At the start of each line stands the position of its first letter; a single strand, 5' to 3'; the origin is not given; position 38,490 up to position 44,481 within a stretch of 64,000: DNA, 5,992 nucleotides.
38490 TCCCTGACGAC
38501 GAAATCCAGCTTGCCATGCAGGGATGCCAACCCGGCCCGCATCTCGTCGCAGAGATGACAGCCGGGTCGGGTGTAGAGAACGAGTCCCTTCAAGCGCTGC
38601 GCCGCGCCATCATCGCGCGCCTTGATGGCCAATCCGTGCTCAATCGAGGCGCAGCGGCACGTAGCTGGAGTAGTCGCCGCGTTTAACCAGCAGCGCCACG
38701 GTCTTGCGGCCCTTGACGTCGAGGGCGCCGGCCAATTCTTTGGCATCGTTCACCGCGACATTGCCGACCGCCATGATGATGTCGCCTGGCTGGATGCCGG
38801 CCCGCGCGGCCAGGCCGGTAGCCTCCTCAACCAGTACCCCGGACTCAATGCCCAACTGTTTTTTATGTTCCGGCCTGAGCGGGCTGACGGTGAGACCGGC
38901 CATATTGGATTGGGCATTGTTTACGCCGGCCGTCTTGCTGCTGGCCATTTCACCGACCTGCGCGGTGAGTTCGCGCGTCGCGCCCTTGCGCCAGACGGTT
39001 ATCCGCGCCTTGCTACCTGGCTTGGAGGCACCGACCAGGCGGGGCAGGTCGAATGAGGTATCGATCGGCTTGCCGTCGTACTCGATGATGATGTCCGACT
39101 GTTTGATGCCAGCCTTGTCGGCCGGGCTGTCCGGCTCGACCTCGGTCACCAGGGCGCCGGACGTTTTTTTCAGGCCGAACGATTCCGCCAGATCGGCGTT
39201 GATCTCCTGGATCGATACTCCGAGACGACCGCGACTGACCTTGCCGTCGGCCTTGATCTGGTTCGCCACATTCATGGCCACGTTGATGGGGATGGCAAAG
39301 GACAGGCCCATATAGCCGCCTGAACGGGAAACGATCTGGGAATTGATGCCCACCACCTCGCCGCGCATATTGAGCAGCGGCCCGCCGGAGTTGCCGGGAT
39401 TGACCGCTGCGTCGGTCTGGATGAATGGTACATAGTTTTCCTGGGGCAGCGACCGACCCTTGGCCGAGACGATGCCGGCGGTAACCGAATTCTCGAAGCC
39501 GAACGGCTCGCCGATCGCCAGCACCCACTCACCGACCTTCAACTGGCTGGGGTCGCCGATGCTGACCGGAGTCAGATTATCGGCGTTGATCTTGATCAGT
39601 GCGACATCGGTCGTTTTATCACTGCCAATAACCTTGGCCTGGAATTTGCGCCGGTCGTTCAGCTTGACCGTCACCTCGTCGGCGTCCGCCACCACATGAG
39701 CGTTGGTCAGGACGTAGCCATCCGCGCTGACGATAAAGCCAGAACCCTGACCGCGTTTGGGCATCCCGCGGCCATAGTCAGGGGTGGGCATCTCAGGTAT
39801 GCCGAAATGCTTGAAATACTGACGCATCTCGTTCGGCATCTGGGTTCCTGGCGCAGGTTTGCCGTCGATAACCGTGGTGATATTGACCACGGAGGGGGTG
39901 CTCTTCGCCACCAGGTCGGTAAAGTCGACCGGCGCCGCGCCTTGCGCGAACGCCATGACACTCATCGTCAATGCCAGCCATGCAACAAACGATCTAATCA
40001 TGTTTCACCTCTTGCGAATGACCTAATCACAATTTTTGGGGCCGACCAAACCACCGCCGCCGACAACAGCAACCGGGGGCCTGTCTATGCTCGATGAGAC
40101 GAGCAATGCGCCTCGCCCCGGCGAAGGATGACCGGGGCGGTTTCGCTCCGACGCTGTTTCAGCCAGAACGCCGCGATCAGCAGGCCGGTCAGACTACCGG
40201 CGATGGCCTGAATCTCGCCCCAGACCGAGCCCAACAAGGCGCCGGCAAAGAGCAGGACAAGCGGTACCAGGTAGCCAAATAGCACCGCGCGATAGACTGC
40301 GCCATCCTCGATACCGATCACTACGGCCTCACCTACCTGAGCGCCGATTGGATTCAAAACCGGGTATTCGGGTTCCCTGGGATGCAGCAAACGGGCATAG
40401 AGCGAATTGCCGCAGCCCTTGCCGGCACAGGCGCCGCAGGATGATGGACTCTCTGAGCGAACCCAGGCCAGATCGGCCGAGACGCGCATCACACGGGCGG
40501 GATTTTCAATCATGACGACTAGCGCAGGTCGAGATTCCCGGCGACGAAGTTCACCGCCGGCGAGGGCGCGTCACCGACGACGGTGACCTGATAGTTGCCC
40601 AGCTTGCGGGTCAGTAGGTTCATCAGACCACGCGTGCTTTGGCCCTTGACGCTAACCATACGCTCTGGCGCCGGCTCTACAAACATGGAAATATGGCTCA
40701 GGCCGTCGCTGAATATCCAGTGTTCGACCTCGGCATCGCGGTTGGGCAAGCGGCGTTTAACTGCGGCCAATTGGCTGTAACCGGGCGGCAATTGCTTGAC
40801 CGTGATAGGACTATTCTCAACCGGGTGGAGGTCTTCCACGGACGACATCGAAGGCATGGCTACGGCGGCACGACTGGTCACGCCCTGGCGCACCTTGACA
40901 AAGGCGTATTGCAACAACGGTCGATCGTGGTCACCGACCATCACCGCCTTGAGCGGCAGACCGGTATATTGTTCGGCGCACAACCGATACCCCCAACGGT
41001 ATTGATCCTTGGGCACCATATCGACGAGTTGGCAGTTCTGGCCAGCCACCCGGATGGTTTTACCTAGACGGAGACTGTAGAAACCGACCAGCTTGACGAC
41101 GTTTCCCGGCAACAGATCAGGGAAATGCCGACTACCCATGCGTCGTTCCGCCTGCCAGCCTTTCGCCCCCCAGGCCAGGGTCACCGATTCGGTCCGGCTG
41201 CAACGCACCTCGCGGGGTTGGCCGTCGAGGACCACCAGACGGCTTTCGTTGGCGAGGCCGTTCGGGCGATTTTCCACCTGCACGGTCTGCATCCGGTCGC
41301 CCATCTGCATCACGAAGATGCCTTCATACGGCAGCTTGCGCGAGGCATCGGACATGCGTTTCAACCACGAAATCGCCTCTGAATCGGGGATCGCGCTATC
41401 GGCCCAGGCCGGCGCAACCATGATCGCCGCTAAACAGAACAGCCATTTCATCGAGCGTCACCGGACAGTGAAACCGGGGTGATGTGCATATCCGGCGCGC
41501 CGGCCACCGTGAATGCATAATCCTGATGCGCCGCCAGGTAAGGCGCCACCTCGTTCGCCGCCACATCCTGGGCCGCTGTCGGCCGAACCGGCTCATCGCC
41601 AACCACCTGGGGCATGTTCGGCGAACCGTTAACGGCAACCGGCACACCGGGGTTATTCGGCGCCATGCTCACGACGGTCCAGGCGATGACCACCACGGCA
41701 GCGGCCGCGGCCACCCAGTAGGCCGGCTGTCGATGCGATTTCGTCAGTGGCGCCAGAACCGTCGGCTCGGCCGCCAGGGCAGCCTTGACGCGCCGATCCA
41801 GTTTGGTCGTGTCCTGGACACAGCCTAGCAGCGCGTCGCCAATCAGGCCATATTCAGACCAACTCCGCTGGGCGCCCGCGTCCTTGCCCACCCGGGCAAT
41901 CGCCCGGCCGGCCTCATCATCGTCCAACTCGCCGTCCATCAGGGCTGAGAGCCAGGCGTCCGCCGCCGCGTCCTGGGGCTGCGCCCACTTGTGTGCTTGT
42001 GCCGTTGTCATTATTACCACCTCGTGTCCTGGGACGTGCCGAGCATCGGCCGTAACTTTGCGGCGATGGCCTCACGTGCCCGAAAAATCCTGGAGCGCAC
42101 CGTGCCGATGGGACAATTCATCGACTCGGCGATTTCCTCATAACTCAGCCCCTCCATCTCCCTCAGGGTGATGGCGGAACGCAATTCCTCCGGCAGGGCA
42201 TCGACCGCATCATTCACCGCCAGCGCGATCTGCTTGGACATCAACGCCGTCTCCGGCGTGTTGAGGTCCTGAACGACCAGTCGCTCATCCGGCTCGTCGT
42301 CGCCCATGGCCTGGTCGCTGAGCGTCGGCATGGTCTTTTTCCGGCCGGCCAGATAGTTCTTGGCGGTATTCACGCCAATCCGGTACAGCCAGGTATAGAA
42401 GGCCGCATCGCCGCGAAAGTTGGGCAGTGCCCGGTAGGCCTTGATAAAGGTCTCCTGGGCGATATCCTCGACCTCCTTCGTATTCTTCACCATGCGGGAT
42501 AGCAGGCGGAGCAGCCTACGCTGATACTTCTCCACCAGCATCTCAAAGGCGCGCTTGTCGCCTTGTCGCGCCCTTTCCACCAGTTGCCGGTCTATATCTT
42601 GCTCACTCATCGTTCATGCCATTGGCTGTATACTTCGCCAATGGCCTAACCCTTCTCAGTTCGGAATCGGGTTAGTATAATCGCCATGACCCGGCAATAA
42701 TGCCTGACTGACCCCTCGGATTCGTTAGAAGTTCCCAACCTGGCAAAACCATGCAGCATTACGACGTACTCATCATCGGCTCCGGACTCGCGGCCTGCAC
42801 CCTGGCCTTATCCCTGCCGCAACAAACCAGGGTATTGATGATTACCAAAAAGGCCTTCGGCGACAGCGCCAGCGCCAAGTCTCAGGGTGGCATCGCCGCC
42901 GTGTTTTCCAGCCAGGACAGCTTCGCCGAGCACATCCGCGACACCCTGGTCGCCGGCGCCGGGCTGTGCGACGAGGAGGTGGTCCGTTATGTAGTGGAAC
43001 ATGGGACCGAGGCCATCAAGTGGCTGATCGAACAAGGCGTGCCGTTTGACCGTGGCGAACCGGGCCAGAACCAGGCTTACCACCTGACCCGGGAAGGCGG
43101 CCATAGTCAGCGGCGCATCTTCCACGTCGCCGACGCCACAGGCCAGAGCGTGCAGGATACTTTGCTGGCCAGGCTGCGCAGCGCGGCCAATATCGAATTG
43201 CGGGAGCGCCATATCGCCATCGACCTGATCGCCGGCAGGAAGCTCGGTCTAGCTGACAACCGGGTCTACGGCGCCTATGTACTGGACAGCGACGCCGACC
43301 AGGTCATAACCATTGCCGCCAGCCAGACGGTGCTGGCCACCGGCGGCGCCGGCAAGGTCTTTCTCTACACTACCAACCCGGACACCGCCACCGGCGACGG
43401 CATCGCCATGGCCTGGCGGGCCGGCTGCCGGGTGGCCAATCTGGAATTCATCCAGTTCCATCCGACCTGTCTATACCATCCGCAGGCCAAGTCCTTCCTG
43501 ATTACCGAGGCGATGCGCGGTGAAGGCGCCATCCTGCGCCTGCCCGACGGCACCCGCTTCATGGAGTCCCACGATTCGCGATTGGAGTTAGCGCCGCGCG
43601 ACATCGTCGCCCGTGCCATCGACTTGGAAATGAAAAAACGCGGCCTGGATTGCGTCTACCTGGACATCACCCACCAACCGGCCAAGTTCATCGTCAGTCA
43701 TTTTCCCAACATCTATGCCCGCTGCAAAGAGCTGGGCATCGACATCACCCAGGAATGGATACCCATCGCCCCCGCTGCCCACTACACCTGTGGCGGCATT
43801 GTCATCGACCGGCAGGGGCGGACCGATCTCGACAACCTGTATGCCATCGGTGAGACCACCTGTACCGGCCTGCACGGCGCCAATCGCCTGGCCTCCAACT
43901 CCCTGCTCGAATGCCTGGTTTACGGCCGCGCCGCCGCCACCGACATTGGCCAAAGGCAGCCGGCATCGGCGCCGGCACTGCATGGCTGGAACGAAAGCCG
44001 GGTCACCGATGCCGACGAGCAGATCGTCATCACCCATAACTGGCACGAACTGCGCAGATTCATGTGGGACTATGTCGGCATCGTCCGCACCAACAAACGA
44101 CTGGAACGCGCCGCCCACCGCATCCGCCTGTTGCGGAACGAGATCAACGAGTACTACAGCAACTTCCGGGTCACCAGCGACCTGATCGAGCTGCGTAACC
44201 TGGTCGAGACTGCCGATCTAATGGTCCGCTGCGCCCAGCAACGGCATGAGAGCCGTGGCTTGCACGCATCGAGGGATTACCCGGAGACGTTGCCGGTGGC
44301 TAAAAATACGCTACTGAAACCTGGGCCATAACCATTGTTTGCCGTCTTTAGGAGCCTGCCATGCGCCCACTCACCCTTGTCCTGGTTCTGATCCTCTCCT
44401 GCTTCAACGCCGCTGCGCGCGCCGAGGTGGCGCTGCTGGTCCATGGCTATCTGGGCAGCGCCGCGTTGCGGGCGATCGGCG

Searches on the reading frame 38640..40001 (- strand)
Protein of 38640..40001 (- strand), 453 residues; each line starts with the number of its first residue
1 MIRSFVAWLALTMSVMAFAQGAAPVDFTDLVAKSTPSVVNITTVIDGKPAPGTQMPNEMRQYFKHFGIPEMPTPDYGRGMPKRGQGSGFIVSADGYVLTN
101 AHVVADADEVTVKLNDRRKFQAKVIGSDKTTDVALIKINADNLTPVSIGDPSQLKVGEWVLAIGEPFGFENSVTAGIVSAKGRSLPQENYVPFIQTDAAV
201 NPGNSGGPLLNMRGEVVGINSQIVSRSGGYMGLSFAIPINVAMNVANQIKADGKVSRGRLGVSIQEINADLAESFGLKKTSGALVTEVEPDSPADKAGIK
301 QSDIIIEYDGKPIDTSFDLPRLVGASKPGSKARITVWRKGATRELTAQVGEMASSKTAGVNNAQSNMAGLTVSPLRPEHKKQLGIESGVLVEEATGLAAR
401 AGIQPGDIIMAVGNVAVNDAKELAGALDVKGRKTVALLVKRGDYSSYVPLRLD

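Call 65: search_protein_families(library=ncbifam, proteins=[window:38640-40001:-], max_evalue=1e-10)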
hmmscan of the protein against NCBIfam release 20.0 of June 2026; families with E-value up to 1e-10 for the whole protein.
window:38640-40001:- (453 aa): 14 families
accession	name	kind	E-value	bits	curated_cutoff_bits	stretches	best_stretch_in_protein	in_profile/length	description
TIGR02037.1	degP_htrA_DO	subfamily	2.3e-153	511.2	416.2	1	26-448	2-432/434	Do family serine endopeptidase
NF041521.1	HhoA_HhoB_HtrA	equivalog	9.6e-96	321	450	1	28-352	4-334/335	HhoA/HhoB/HtrA family serine endopeptidase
NF007526.1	PRK10139.1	equivalog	6.2e-95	318.5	756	1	20-451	36-456/456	serine endoprotease DegQ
NF008189.1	PRK10942.1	equivalog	1.1e-86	291.2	720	1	83-448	112-474/477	serine endoprotease DegP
TIGR02038.1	protease_degS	equivalog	2e-83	280.4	422.95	1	83-352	77-349/351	outer membrane-stress sensor serine endopeptidase DegS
NF047968.1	SerProtHtrA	equivalog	2.1e-75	254.3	470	1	82-346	85-354/357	serine protease HtrA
NF008147.1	PRK10898.1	equivalog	2.9e-70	237.2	408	1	83-349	77-347/352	outer membrane-stress sensor serine endopeptidase DegS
NF040960.1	MamE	equivalog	7.4e-60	203.2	800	2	19-243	65-287/659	magnetosome formation protease MamE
NF050055.1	SerProtHtrAMycob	equivalog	1.1e-53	182.9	800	1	84-346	227-495/502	serine protease HtrA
NF053637.1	SerProtHtrAspr2045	equivalog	1.1e-51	176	650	1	85-347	104-384/394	serine protease HtrA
NF033740.0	MarP_fam_protase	equivalog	3.9e-23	82.1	250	1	83-219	210-350/390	MarP family serine protease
NF040961.1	MamO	equivalog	1.6e-19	69.7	800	1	85-242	99-260/648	magnetosome protein MamO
NF041199.1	trx7_PDZ_seleno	equivalog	2.5e-14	53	300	1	277-450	199-388/390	Trx7/PDZ domain-containing (seleno)protein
NF040965.1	MamP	equivalog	7e-12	45.6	300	0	368-443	114-193/290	magnetosome magnetite formation protein MamP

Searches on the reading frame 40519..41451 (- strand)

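Call 65: search_protein_families(library=ncbifam, proteins=[window:40519-41451:-], max_evalue=1e-10)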
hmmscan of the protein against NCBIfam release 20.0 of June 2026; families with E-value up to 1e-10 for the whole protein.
window:40519-41451:- (310 aa): 1 family
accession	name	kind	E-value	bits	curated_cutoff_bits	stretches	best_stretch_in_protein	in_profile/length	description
NF006990.0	PRK09455.1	equivalog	1.1e-28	100.3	368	1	9-307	9-313/319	sigma-E factor regulatory protein RseB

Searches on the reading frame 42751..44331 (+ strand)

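Call 65: search_protein_families(library=ncbifam, proteins=[window:42751-44331:+], max_evalue=1e-10)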
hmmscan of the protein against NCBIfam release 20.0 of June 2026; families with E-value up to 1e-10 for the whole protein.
window:42751-44331:+ (526 aa): 27 families (the best 25 are shown)
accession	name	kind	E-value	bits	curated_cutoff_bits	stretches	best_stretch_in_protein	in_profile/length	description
NF006567.0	PRK09077.1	equivalog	1e-274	911.7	629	1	2-524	7-532/537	L-aspartate oxidase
TIGR00551.1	nadB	equivalog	1.4e-191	637.5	452.75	1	3-511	2-489/489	L-aspartate oxidase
NF005867.0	PRK07804.1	equivalog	2.9e-156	520.9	639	1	2-517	17-523/548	L-aspartate oxidase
NF005636.0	PRK07395.1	subfamily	9.8e-149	496.1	723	1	2-514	11-538/560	L-aspartate oxidase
NF005978.0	PRK08071.1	equivalog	3.2e-142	474.6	621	1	1-518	1-498/514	L-aspartate oxidase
NF005701.0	PRK07512.1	equivalog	4.7e-142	474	528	1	3-521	9-494/516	L-aspartate oxidase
NF004900.0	PRK06263.1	equivalog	1.5e-117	393.4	718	1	4-515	8-526/546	fumarate reductase (CoM/CoB) subunit TfrA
NF004820.0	PRK06175.1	equivalog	6.5e-114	381.1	472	1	3-401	4-385/433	L-aspartate oxidase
TIGR01812.1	sdhA_frdA_Gneg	subfamily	5.6e-111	371.8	567.3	1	5-512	1-530/568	succinate dehydrogenase or fumarate reductase, flavoprotein subunit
NF004724.0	PRK06069.1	subfamily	1.4e-94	317.3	826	1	3-512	5-539/577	succinate dehydrogenase/fumarate reductase flavoprotein subunit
TIGR01816.1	sdhA_forward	equivalog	2e-89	300.3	727.35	1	3-512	2-539/584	succinate dehydrogenase flavoprotein subunit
NF004613.0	PRK05945.1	equivalog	1.2e-86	291.5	824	1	1-512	1-537/575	succinate dehydrogenase/fumarate reductase flavoprotein subunit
NF006686.0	PRK09231.1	equivalog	4.4e-85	286.4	854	1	4-509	6-537/598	fumarate reductase (quinol) flavoprotein subunit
NF006254.0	PRK08401.1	equivalog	2e-82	277.4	726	1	5-512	3-449/466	L-aspartate oxidase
NF005037.0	PRK06452.1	equivalog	6.1e-82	276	862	1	3-512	5-528/566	succinate dehydrogenase flavoprotein subunit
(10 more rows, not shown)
